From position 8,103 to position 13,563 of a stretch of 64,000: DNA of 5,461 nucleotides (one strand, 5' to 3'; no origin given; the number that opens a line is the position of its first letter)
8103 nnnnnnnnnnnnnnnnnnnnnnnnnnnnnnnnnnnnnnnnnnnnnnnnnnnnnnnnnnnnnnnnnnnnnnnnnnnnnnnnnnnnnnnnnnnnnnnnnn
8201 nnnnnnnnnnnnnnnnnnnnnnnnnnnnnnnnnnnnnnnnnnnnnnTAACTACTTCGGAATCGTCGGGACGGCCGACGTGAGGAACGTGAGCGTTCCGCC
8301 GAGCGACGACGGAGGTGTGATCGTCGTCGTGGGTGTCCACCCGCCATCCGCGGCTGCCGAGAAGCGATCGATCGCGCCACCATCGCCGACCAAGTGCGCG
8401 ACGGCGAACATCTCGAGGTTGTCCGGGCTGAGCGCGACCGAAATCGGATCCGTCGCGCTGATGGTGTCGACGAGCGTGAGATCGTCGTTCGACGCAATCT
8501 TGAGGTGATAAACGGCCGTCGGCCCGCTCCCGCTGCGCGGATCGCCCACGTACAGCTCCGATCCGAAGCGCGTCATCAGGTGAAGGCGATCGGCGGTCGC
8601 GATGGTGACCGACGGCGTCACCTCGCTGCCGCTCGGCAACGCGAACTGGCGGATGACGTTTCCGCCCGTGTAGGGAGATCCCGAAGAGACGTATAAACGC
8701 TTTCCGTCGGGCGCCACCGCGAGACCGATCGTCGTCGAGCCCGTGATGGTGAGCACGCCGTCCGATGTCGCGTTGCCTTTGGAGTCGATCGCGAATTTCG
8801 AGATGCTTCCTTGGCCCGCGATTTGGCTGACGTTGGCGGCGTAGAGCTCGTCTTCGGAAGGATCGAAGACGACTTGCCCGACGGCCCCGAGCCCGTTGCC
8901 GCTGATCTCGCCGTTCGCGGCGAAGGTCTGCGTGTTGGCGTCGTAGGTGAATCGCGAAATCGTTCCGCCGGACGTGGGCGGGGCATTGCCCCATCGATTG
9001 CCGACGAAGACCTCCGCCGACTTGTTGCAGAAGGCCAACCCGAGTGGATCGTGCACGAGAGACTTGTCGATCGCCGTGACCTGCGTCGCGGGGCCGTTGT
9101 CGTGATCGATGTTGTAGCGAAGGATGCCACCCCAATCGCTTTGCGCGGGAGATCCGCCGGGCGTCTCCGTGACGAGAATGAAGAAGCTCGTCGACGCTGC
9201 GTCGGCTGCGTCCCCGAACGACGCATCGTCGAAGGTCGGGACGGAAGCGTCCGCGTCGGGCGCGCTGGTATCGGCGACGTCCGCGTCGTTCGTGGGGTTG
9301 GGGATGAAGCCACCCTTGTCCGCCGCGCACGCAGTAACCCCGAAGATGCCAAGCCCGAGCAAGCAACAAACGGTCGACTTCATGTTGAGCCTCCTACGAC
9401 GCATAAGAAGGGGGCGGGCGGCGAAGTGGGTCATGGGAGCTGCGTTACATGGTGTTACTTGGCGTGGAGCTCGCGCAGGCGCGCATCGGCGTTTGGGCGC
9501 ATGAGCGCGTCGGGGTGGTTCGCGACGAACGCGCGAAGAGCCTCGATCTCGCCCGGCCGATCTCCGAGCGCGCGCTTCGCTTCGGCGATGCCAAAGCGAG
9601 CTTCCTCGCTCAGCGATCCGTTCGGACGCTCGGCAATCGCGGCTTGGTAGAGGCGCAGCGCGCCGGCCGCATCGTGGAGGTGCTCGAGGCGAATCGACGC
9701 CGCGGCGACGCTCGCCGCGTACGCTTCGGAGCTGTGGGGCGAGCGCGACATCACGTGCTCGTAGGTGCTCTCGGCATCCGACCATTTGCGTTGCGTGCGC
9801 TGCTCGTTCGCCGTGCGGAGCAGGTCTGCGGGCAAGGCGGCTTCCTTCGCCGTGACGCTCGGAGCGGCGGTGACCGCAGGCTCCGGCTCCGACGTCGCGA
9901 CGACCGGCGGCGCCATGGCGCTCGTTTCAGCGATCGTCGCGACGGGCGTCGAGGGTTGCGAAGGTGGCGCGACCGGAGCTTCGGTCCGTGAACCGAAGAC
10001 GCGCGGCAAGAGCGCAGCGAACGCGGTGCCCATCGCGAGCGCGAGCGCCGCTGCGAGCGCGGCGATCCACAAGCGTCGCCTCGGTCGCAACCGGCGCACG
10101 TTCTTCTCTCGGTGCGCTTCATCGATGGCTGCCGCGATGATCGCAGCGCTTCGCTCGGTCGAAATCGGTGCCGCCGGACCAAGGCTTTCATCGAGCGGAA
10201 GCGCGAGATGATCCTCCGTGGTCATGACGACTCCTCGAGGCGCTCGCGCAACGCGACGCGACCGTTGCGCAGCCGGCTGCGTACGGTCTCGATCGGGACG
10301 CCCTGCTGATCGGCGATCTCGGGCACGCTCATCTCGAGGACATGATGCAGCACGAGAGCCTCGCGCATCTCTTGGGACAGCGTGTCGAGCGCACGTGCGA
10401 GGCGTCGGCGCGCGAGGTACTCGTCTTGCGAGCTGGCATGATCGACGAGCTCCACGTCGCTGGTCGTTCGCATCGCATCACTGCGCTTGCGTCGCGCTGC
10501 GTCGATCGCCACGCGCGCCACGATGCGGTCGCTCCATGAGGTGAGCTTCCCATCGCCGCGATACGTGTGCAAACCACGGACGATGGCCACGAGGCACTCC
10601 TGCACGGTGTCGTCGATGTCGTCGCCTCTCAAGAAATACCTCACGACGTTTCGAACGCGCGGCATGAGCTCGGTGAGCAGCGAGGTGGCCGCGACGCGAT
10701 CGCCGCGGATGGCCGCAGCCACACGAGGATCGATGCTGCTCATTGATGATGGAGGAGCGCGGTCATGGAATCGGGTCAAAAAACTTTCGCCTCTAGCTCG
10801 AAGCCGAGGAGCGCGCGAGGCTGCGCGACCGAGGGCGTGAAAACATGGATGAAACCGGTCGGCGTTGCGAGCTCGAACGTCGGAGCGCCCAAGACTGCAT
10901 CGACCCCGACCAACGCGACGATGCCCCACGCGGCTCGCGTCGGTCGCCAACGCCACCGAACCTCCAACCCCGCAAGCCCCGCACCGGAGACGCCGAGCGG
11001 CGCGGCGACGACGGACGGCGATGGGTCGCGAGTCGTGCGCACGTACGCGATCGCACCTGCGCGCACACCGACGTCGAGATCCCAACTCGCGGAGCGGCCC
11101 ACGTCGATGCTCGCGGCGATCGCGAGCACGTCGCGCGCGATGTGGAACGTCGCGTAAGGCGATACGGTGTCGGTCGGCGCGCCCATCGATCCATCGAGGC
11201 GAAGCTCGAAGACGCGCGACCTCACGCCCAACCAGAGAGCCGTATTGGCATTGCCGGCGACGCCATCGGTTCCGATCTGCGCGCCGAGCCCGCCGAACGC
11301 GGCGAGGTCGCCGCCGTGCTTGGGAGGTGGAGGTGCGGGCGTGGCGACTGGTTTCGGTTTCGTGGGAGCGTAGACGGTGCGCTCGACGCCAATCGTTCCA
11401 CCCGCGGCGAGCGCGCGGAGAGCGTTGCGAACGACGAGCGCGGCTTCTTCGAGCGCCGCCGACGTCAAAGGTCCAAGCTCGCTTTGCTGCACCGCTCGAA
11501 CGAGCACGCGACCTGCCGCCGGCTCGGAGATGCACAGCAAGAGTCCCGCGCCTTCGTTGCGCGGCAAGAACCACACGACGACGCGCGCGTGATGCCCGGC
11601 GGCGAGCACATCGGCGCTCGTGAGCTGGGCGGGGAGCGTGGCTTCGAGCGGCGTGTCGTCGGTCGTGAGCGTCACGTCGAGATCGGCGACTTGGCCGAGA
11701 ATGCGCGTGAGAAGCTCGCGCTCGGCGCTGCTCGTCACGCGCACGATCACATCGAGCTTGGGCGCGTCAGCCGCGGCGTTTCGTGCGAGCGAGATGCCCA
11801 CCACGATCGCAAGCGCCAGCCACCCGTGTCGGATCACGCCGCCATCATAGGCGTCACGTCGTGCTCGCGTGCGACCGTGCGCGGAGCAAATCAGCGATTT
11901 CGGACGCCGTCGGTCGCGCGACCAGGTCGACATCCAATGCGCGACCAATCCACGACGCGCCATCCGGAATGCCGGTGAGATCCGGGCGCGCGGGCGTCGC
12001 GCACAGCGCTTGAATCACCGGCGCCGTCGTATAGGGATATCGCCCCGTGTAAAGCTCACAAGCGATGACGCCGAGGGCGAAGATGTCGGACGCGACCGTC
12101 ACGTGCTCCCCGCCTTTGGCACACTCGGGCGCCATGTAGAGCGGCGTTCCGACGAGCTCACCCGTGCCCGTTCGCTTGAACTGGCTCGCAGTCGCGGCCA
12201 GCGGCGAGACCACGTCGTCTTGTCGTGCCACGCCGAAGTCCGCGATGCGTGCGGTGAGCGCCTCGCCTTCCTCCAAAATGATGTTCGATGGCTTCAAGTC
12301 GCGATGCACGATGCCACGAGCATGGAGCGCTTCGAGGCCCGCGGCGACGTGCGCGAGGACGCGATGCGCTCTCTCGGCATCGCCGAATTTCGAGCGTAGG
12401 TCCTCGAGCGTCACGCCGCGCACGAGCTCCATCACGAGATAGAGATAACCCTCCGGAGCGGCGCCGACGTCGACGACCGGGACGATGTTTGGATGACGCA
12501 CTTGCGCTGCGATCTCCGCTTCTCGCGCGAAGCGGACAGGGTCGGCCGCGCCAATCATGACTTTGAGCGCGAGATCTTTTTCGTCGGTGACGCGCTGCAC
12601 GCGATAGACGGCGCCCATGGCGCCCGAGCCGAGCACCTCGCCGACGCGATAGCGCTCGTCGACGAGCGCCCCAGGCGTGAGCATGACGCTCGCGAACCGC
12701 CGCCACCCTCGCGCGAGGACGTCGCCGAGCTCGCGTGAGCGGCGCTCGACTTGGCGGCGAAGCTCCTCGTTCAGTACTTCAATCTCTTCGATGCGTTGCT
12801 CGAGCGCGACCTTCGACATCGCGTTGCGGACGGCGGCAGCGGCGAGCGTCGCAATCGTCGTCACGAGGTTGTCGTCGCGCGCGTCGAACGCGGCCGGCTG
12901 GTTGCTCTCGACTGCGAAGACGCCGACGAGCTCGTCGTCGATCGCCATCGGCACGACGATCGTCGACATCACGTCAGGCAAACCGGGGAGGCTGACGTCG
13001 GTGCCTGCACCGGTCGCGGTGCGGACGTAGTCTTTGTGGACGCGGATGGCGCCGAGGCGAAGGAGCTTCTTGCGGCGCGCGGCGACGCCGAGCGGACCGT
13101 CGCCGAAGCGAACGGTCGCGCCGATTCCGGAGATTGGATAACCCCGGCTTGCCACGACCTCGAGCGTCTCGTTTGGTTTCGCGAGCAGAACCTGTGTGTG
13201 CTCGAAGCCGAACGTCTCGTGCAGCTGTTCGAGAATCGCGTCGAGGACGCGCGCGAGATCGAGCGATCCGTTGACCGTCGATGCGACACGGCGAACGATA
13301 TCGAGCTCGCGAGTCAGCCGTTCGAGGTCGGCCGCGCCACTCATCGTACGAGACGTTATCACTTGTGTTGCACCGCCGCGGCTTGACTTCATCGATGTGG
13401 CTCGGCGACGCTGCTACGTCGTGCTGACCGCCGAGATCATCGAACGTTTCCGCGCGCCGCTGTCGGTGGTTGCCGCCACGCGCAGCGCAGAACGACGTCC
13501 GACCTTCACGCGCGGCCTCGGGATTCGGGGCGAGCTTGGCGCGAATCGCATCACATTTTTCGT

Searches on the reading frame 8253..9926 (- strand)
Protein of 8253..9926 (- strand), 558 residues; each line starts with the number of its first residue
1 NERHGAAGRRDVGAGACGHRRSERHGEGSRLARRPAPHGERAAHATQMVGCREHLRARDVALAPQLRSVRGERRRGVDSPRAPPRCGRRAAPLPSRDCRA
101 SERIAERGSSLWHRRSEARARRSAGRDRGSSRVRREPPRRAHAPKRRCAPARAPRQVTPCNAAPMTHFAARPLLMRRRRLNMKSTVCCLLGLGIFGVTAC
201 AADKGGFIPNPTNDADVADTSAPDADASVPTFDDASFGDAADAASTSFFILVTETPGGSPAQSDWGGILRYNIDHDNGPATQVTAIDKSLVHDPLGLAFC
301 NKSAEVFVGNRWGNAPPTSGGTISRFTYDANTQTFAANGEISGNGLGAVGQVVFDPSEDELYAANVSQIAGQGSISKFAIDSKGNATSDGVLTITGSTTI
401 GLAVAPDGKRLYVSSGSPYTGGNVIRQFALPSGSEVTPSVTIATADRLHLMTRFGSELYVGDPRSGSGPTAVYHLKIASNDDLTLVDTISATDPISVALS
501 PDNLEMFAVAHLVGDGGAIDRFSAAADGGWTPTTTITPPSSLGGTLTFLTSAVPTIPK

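Call 45: search_protein_families(library=pfam, proteins=[window:8253-9926:-], max_evalue=0.001)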
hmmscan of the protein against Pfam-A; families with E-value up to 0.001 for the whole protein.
window:8253-9926:- (558 aa): 1 family
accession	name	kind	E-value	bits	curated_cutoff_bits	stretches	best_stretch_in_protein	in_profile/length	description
PF10282.15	Lactonase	-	9.6e-07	28.8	21.7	1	318-431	10-116/344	Lactonase, 7-bladed beta-propeller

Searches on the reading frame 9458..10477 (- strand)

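Call 45: search_protein_families(library=pfam, proteins=[window:9458-10477:-], max_evalue=0.001)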
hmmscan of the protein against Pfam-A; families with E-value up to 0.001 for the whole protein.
window:9458-10477:- (340 aa): 2 families
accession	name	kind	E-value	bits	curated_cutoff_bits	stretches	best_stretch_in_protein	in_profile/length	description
PF13174.12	TPR_6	-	0.00011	23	26.3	0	292-323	1-32/33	Tetratricopeptide repeat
PF14559.12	TPR_19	-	0.00019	22.2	25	0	268-306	5-40/68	Tetratricopeptide repeat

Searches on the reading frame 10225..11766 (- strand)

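Call 45: search_protein_families(library=pfam, proteins=[window:10225-11766:-], max_evalue=0.001)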
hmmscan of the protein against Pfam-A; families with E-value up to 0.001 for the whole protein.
window:10225-11766:- (514 aa): 2 families
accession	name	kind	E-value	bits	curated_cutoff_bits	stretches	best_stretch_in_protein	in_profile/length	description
PF08281.18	Sigma70_r4_2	-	3e-12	46.4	25.7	1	454-506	2-54/54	Sigma-70, region 4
PF04545.22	Sigma70_r4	-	4.1e-08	33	24.1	1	459-508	1-50/50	Sigma-70, region 4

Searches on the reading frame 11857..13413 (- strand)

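Call 45: search_protein_families(library=pfam, proteins=[window:11857-13413:-], max_evalue=0.001)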
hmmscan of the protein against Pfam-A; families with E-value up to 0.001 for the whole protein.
window:11857-13413:- (519 aa): 9 families
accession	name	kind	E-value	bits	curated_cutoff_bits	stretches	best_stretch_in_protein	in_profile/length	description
PF00069.31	Pkinase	-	1.9e-42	146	31.7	1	255-462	1-198/263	Protein kinase domain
PF07714.23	PK_Tyr_Ser-Thr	-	3.1e-28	99.2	23.1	1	257-468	3-212/258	Protein tyrosine and serine/threonine kinase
PF13185.12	GAF_2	-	8.4e-14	52.4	28.6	1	51-195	2-135/136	GAF domain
PF01590.32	GAF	-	7e-10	40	22.4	1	52-195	1-133/133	GAF domain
PF13492.12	GAF_3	-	6.7e-08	33.4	27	1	55-197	4-129/129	GAF domain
PF01636.29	APH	-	2.2e-07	31.3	23.2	1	341-415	141-216/239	Phosphotransferase enzyme family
PF03109.22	ABC1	-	7.3e-05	22.5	22.9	1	325-398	144-216/244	ABC1 atypical kinase-like domain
PF06293.20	Kdo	-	0.00028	20.9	21.3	1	305-393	73-166/207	Lipopolysaccharide kinase (Kdo/WaaP) family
PF17667.7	Pkinase_fungal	-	0.0005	19.3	24.1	1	342-438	281-371/387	Fungal protein kinase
